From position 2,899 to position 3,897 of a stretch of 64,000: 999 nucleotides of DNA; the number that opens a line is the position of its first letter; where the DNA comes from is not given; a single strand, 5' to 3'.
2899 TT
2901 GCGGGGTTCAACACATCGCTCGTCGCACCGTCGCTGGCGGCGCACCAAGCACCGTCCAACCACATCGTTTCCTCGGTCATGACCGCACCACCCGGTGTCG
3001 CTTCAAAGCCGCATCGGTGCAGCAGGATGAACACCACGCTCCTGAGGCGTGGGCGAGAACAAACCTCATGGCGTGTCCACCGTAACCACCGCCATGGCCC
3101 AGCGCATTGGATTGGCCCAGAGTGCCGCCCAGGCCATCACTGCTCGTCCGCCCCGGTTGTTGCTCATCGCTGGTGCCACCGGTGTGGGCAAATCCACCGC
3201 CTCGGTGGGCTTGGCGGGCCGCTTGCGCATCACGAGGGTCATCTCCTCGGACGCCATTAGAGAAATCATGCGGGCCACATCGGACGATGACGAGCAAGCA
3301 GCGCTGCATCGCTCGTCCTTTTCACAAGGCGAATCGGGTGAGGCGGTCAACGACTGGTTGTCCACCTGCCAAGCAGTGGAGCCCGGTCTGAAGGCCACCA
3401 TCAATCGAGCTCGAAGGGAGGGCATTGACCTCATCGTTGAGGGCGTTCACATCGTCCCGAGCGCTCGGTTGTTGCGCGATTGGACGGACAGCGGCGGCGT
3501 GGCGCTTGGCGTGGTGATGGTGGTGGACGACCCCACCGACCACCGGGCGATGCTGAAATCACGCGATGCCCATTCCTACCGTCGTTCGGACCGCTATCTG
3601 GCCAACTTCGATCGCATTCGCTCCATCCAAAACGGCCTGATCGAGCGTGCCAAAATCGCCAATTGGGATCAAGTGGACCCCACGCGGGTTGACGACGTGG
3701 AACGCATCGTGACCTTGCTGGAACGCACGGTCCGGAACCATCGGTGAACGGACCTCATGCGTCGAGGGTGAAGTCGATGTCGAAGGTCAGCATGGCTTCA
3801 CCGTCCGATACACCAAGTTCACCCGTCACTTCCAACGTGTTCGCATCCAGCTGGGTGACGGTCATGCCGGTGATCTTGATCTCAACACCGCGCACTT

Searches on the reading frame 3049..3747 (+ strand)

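Call 63: search_protein_families(library=pfam, max_evalue=0.001, proteins=[window:3049-3747:+])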
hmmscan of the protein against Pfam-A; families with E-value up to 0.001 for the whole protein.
window:3049-3747:+ (232 aa): 2 families
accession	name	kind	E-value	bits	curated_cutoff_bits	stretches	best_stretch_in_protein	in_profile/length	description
PF13671.12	AAA_33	-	8.5e-08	33.1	27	1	37-191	1-137/143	AAA domain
PF13238.12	AAA_18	-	8.1e-05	23.5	29.4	1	39-177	2-116/128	AAA domain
